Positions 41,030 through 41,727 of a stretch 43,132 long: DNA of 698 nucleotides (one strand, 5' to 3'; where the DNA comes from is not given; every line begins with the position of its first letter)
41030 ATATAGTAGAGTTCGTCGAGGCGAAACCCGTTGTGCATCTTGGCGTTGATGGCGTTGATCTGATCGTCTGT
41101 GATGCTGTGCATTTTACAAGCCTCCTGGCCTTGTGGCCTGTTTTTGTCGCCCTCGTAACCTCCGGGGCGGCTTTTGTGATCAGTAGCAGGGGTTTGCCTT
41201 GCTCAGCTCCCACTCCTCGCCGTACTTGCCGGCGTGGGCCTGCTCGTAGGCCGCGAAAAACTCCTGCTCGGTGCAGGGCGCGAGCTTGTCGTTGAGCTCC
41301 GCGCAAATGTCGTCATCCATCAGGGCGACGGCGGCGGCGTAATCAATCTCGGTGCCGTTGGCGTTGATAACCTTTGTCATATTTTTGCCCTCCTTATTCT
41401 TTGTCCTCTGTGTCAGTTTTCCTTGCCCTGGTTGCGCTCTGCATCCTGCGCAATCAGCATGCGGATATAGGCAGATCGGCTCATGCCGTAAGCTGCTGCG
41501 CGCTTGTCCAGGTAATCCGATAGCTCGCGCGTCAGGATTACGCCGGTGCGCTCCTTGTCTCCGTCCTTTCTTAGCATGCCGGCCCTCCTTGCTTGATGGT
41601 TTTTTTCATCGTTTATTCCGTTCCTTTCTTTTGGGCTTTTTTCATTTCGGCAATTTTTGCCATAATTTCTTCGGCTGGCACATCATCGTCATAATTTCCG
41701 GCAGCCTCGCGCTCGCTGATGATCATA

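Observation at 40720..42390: Leftward five-gene operon (acidic proteins + RHH regulator) from a consensus promoter: candidate anti-defence or prophage-expressed accessory system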

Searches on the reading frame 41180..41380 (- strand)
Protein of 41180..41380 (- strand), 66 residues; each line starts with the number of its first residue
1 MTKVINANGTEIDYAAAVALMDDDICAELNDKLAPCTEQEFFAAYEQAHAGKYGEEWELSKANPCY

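Call 4: search_protein_families(library=pfam, proteins=[window:41180-41380:-], max_evalue=1)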
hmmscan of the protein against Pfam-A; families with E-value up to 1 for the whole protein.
window:41180-41380:- (66 aa): 2 families
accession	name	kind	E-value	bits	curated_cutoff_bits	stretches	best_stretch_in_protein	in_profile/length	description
PF22147.1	AcrIC5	-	1.7e-23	82.9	27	1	5-57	1-53/53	Anti-CRISPR protein AcrIC5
PF05339.17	DUF739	-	0.051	14.2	27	1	3-35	11-43/69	Protein of unknown function (DUF739)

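Call 5: search_protein_families(library=phrogs, proteins=[window:41180-41380:-], max_evalue=1)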
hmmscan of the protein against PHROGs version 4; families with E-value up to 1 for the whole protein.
window:41180-41380:- (66 aa): 1 family
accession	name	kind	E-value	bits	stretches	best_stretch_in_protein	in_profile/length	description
phrog_7153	-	other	0.0056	17.4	1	18-49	87-118/187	zinc-finger protease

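Call 6: search_solved_structures(query=window:41180-41380:-, max_evalue=1, show_alignments=2)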
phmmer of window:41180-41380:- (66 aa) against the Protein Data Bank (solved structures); distinct sequences matched with E-value up to 1: 4.
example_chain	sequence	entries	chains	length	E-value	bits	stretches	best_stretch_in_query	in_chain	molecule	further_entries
7yhr_A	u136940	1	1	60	6.7e-09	38.8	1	5-59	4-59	Anti-CRISPR protein Type I-C5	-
3wxx_A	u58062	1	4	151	0.39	14.3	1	18-59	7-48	AcrH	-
7ar7_o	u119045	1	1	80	0.48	14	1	14-46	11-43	NADH dehydrogenase [ubiquinone] 1 beta subcomplex subunit 7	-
7a23_b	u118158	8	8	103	0.68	13.5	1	14-46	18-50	B18 | NADH dehydrogenase [ubiquinone] 1 beta subcomplex subunit 7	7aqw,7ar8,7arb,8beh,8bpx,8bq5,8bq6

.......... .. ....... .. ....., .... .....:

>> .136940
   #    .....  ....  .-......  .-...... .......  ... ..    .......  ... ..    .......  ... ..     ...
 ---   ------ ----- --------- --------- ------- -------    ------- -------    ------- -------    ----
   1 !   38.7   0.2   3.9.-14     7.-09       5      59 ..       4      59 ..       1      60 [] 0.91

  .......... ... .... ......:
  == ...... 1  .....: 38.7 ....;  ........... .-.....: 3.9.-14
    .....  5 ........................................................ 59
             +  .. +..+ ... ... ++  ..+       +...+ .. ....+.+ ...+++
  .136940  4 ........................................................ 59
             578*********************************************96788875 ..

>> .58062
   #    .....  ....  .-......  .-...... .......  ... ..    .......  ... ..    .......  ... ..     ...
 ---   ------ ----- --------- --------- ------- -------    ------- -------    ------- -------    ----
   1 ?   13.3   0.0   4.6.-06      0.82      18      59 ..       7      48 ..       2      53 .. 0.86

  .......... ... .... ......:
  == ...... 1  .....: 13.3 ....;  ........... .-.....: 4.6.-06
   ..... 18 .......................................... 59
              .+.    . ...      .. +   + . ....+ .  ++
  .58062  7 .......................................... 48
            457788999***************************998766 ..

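Call 9: search_protein_families(library=ncbifam, proteins=[window:41180-41380:-], max_evalue=1)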
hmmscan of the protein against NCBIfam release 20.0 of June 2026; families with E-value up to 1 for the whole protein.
window:41180-41380:- (66 aa): 0 families

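Call 10: search_protein_families(library=padloc, proteins=[window:41180-41380:-], max_evalue=1)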
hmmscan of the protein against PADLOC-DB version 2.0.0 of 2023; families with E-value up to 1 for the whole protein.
window:41180-41380:- (66 aa): 0 families

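Call 19: find_encoding_contigs(protein=window:41180-41380:-, flank=6000, max_places=6)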
Protein window:41180-41380:- (66 aa): 5 contigs read that carry it; 1 place shown.
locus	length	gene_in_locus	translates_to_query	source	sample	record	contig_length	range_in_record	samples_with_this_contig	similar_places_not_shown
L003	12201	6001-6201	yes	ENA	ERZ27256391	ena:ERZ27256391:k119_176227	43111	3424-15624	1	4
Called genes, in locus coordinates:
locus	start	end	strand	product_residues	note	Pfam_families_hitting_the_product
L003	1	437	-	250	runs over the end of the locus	-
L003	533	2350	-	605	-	PF16510:P22_portal, PF23899:SU10_portal (weak)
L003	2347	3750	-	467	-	PF03237:Terminase_6N, PF04466:Terminase_3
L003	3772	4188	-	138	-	-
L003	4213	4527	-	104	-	-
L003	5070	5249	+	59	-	-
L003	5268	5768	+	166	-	-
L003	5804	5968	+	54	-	-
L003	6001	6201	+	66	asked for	PF22147:AcrIC5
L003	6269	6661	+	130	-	-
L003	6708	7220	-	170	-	-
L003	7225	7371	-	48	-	-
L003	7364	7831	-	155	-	-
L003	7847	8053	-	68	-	-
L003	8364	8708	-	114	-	PF03819:MazG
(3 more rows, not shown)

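Call 22: find_related_loci(query=window:41180-41380:-, collection=viral_contigs, flank=4000)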
Query window:41180-41380:- (66 aa) in viral_contigs; peptide patterns used: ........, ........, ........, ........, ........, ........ (x = any residue, [..] = any of these).
60 stretches matched a pattern; 53 encode a relative of the query (tblastn E <= 1e-3); 53 distinct loci.
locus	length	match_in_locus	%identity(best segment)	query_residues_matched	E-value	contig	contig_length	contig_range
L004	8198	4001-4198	92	1-66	1e-39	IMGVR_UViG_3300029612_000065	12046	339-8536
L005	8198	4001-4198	94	1-66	2e-39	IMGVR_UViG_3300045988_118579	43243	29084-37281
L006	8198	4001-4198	92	1-66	4e-39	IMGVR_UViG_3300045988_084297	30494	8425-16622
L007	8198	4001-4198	94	1-66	6e-39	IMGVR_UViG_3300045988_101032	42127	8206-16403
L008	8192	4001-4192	81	3-66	2e-32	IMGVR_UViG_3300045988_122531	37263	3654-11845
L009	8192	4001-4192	80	3-66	4e-32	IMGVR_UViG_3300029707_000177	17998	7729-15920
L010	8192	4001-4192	80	3-66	4e-32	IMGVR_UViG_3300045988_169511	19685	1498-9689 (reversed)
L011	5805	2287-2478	72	3-66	1e-28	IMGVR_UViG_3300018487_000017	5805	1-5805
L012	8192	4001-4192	72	3-66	1e-28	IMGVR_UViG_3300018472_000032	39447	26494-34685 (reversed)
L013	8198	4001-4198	68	1-66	2e-28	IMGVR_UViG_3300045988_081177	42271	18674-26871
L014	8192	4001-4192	73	1-64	2e-27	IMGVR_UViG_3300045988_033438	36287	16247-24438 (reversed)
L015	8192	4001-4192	73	1-64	2e-27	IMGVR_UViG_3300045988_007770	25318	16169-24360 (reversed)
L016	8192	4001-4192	73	1-64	2e-27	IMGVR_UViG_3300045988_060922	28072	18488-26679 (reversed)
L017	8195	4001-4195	69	1-65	5e-27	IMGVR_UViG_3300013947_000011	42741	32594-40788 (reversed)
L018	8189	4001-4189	71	4-66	5e-27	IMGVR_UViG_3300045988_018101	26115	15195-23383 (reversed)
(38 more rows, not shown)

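Call 31: find_related_loci(query=window:41180-41380:-, collection=genome_contigs, flank=5000)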
Query window:41180-41380:- (66 aa) in genome_contigs; peptide patterns used: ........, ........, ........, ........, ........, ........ (x = any residue, [..] = any of these).
600 stretches matched a pattern (row limit reached: there are more); 6 encode a relative of the query (tblastn E <= 1e-3); 6 distinct loci.
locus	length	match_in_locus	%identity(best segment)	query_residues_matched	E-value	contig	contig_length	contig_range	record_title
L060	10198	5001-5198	59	1-66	4e-25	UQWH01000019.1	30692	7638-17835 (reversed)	uncultured Clostridiales bacterium isolate UMGS700 genome assembly, contig: NODE_783_length_30692_cov_61.531579, whole g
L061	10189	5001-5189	71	4-66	1e-24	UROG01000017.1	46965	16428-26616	uncultured Clostridiales bacterium isolate UMGS1192 genome assembly, contig: NODE_235_length_46965_cov_11.841377, whole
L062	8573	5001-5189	57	4-66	9e-22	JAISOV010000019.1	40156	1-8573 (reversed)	MAG: Clostridium sp. isolate Iy174_bin59 k119_223204, whole genome shotgun sequence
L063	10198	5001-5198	58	1-66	4e-21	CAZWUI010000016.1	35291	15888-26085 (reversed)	MAG TPA_asm: uncultured Bacteroidaceae bacterium isolate SRP350583_co2_434 genome assembly, contig: NODE_1528_length_352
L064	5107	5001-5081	74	40-66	2e-11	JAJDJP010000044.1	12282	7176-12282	Ruminococcaceae bacterium OttesenSCG-928-A16 AH-928-A16_NODE_44, whole genome shotgun sequence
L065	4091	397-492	59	28-66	2e-10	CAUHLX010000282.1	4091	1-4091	MAG TPA_asm: uncultured Firmicutes bacterium isolate SRR16280034_bin.49_MetaWRAP_v1.3_MAG genome assembly, contig: ERZ19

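Call 83: list_cluster_members(proteins=[window:41180-41380:-, window:40720-41112:-, window:41413-41577:-, window:42132-42311:-, window:1991-3808:+, window:153-569:+, window:39550-40017:+, window:40161-40673:+, window:3904-4656:+])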
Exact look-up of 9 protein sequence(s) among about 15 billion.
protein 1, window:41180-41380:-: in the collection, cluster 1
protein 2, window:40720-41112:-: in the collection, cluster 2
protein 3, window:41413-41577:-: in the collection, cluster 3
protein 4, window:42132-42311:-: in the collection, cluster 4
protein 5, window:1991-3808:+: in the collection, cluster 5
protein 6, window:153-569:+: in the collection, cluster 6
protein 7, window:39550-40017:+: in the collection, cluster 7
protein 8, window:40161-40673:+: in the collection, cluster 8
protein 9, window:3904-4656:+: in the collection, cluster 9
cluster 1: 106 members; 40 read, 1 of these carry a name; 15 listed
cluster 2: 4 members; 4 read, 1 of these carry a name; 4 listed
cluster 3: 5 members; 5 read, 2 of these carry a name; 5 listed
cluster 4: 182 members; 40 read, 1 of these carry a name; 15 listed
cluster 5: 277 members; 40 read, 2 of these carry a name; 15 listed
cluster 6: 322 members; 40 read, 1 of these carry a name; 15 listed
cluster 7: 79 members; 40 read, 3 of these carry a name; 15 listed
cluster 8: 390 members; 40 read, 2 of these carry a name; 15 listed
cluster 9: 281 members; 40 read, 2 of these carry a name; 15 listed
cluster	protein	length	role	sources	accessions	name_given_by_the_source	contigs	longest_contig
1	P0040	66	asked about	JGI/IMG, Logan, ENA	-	hypothetical protein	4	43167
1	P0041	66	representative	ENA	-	-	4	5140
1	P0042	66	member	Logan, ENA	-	-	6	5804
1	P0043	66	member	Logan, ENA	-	-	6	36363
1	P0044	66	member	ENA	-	-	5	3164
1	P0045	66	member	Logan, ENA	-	-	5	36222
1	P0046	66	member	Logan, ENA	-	-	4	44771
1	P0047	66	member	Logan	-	-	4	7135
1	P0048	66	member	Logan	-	-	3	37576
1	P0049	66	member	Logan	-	-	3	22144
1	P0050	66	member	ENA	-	-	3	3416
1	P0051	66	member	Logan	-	-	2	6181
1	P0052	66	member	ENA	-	-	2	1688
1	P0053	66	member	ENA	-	-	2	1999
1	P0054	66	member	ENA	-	-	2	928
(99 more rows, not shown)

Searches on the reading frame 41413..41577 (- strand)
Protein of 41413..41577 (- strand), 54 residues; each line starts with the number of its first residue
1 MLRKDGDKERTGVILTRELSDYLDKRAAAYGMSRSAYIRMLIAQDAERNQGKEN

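Call 4: search_protein_families(library=pfam, proteins=[window:41413-41577:-], max_evalue=1)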
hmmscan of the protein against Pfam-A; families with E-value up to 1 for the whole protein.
window:41413-41577:- (54 aa): 5 families
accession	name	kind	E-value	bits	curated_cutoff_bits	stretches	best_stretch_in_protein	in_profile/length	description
PF01402.27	RHH_1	-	0.0018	18.6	20.5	1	10-47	1-38/39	Ribbon-helix-helix protein, copG family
PF21983.2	NikA-like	-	0.0065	17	27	1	13-41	9-37/72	Mobilization protein NikA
PF15919.11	HicB_lk_antitox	-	0.03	14.9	27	1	5-39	86-120/123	HicB_like antitoxin of bacterial toxin-antitoxin system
PF22513.2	FitA-like_RHH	-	0.13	12.7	27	1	18-44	11-37/39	Antitoxin FitA-like, ribbon-helix-helix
PF16951.10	MaAIMP_sms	-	0.24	11.6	26.2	1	23-50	31-58/60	Putative methionine and alanine importer, small subunit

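Call 5: search_protein_families(library=phrogs, proteins=[window:41413-41577:-], max_evalue=1)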
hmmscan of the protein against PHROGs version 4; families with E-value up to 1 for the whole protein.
window:41413-41577:- (54 aa): 11 families
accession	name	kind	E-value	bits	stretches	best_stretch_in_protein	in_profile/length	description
phrog_13890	-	unknown function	0.0002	22.3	1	10-52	19-61/73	-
phrog_16280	-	unknown function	0.00049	21.4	1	7-53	15-61/73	-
phrog_876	-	transcription regulation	0.0042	17.7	1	8-44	66-103/239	transcriptional repressor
phrog_4223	-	unknown function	0.0052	18.1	1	17-52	15-45/67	-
phrog_582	-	transcription regulation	0.017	16.4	1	4-50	53-99/105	Arc-like repressor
phrog_12301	-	transcription regulation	0.021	16.4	1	15-48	61-94/96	transcriptional regulator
phrog_7325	-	transcription regulation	0.037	15.1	1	15-50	63-98/151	CopG-like transcriptional repressor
phrog_27676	-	unknown function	0.037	15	1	15-50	18-53/88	-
phrog_4738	-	transcription regulation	0.053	14.3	1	22-44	28-51/59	transcriptional repressor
phrog_25971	-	unknown function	0.07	14.5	1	13-44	78-109/116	-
phrog_30270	-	unknown function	0.22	13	1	9-42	10-42/79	-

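Call 9: search_protein_families(library=ncbifam, proteins=[window:41413-41577:-], max_evalue=1)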
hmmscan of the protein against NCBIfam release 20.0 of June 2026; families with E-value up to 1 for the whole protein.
window:41413-41577:- (54 aa): 7 families
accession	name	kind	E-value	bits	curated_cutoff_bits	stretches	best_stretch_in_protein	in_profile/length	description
NF050181.1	TA_anti_VapB_Myco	equivalog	8.4e-06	26.2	60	1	20-50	10-44/72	type II toxin-antitoxin system VapB family antitoxin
NF047399.1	BrnA_antitoxin_add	equivalog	0.0029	17.7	60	1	5-44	29-68/70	type II toxin-antitoxin system BrnA family antitoxin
NF053762.1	aCcr1_fam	equivalog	0.018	15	60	1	21-40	13-32/38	aCcr1 family cell cycle regulator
NF048017.1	antitoxin_RelB_like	equivalog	0.019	15.2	50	1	15-44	2-31/70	type II toxin-antitoxin system RelB family antitoxin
NF050104.1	TA_MazE_antitoxin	equivalog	0.027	14.8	65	1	13-48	4-36/69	type II toxin-antitoxin system MazE family antitoxin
NF008671.0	PRK11675.1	equivalog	0.028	14.8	62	1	10-50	52-92/95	LexA regulated protein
NF041264.1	MobA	equivalog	0.045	14.2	80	1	13-39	9-35/91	plasmid mobilization protein MobA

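Call 10: search_protein_families(library=padloc, proteins=[window:41413-41577:-], max_evalue=1)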
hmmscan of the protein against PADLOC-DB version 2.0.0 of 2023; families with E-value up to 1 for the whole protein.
window:41413-41577:- (54 aa): 0 families

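Call 60: find_related_loci(query=window:41413-41577:-, collection=viral_contigs, flank=3000)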
Query window:41413-41577:- (54 aa) in viral_contigs; peptide patterns used: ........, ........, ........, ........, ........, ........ (x = any residue, [..] = any of these).
22 stretches matched a pattern; 1 encode a relative of the query (tblastn E <= 1e-3); 1 distinct loci.
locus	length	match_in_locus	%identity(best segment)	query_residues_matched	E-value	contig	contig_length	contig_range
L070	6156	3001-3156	85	1-52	7e-28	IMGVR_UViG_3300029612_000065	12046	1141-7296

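Call 72: find_homologous_proteins(query=window:41413-41577:-)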
Query window:41413-41577:- (54 aa): 11 proteins with E <= 0.001 among 11 candidates.
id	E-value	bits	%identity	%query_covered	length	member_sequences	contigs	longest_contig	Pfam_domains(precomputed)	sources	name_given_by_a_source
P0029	3.3e-24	100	93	100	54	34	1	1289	-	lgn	-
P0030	2.9e-23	97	94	96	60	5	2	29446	-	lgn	-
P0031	3.2e-23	97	94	96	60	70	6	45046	-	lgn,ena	-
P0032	1.4e-22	95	91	98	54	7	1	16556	-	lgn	-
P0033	8.3e-21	89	85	100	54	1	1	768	-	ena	-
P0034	1.5e-19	85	81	100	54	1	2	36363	-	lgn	-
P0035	5.4e-19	84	83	96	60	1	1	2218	-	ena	-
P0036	3.9e-18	81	77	98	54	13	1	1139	-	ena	-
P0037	1.5e-17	79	79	96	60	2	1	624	-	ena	-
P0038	1.2e-15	73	72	100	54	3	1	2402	-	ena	-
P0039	1.4e-13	67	78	85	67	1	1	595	-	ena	-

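Call 73: search_solved_structures(query=window:41413-41577:-, max_evalue=10)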
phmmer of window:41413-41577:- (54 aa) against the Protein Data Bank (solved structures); distinct sequences matched with E-value up to 10: 2.
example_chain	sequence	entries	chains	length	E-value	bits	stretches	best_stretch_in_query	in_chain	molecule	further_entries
3h87_C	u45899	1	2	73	0.031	18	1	22-48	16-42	Putative uncharacterized protein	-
7wj0_A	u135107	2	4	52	0.95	13.4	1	10-39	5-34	Antitoxin MazE6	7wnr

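Call 75: find_encoding_contigs(protein=P0031, flank=3500, max_places=4)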
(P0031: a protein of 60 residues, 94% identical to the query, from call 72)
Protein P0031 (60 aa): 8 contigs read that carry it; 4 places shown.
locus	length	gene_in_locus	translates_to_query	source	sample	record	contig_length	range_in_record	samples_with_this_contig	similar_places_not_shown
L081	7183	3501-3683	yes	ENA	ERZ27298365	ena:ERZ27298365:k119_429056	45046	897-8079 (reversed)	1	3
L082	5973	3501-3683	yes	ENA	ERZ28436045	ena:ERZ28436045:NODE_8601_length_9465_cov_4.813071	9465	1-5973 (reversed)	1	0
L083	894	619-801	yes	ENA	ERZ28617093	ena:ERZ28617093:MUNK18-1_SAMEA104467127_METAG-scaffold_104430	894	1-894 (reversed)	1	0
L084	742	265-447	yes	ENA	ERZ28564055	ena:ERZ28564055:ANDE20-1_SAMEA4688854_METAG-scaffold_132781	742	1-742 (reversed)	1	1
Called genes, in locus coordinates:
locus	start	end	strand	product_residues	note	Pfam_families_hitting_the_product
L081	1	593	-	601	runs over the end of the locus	PF16510:P22_portal, PF23899:SU10_portal (weak)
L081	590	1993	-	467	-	PF03237:Terminase_6N, PF04466:Terminase_3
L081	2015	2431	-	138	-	-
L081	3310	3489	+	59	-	-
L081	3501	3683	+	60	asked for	-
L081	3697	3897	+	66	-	PF22147:AcrIC5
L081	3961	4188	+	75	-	-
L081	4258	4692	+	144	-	-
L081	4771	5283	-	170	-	-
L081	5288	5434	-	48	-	-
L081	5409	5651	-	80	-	-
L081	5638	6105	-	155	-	-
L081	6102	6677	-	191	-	PF26211:Phage_phiTE_072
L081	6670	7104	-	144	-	-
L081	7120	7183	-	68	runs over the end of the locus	-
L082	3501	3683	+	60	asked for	-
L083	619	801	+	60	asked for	-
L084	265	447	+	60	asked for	-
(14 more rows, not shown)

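Call 76: find_encoding_contigs(protein=P0034, flank=3500, max_places=3)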
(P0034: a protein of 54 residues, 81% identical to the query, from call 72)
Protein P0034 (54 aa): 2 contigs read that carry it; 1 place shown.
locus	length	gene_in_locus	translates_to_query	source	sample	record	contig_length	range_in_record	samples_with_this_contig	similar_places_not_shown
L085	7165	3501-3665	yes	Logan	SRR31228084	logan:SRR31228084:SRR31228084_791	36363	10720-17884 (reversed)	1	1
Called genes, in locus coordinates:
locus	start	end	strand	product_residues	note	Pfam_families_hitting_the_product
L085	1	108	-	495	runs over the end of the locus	PF05133:SPP1_portal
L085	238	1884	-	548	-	-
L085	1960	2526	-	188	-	PF00239:Resolvase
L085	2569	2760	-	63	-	-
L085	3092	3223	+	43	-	-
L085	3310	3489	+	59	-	-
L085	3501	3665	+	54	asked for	-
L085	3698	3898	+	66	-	PF22147:AcrIC5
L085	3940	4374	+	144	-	-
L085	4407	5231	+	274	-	PF01580:FtsK_SpoIIIE, PF01935:DUF87 (faint), PF20703:nSTAND1 (weak), PF12846:AAA_10 (faint), PF01580:FtsK_SpoIIIE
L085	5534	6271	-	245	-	-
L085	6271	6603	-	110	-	-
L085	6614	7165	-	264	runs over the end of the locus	-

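Call 77: find_encoding_contigs(protein=P0032, flank=3500, max_places=3)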
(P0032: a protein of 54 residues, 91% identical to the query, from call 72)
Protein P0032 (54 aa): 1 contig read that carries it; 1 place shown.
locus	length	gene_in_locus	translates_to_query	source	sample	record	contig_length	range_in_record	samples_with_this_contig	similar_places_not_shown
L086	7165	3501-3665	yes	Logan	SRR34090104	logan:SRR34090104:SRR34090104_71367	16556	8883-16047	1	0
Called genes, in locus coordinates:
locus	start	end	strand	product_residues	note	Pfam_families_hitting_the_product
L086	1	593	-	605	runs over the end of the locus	-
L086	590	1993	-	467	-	PF03237:Terminase_6N, PF04466:Terminase_3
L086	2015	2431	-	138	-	-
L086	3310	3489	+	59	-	-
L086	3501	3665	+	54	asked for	-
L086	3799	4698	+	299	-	PF08401:ArdcN, PF18818:MPTase-PolyVal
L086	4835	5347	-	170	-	-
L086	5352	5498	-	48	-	-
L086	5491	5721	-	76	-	-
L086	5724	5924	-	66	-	-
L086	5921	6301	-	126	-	-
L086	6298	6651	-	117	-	PF03819:MazG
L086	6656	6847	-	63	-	-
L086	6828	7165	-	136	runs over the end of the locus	-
